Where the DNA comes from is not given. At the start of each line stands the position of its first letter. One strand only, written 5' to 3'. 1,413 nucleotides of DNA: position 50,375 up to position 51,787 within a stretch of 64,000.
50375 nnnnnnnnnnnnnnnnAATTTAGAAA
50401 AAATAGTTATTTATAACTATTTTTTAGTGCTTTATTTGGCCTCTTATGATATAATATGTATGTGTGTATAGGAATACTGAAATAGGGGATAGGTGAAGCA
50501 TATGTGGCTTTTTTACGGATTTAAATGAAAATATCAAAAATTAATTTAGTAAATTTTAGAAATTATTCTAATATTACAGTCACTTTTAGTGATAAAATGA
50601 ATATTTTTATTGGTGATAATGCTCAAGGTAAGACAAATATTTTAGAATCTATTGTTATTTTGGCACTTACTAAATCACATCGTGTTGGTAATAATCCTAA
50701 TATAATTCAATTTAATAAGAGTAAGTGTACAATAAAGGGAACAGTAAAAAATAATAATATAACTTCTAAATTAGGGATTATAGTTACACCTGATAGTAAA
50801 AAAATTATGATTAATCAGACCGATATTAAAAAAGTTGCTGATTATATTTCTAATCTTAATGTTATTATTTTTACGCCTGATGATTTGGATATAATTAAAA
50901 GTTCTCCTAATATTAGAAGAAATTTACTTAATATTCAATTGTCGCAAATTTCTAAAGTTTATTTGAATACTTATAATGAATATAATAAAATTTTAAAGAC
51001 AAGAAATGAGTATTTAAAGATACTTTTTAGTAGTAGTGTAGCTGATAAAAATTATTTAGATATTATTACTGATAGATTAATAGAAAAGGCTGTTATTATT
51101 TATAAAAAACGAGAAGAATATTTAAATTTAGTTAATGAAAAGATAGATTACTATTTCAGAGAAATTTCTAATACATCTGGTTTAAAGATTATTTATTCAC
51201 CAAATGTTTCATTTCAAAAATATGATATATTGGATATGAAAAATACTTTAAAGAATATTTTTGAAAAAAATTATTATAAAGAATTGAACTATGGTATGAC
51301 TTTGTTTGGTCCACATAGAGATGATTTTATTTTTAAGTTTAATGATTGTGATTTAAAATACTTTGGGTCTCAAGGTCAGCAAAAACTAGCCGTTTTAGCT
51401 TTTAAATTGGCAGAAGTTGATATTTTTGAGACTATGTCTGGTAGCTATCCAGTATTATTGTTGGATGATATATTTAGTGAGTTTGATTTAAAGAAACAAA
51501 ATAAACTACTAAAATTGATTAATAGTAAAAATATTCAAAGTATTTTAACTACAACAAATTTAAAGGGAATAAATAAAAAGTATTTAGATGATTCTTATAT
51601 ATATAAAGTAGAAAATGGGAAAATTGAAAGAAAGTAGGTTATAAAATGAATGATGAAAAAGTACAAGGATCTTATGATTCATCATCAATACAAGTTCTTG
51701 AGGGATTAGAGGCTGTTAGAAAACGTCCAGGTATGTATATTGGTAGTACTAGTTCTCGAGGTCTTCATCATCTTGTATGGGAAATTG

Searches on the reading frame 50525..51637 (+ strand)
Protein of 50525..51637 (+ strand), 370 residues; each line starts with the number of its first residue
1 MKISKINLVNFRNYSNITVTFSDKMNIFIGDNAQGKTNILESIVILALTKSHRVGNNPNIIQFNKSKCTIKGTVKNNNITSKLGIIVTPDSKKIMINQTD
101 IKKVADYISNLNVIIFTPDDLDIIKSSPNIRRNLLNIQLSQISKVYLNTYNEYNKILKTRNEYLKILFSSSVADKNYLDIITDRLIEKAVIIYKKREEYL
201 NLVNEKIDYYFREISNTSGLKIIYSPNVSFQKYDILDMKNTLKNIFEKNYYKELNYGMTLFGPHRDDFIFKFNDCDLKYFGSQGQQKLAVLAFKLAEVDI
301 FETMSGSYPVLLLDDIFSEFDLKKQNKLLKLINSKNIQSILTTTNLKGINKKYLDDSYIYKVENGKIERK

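Call 54: search_protein_families(library=pfam, proteins=[window:50525-51637:+], max_evalue=0.00001)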
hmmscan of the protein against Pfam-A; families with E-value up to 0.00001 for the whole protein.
window:50525-51637:+ (370 aa): 3 families
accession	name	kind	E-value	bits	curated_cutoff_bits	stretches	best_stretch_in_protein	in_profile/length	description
PF02463.25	SMC_N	-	1.1e-17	64.6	40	1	3-352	2-205/220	RecF/RecN/SMC N terminal domain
PF13175.12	AAA_15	-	2.5e-07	31.1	32.1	1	1-248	1-216/374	AAA ATPase domain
PF13476.12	AAA_23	-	1.3e-06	29.6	27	1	5-205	1-191/201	AAA domain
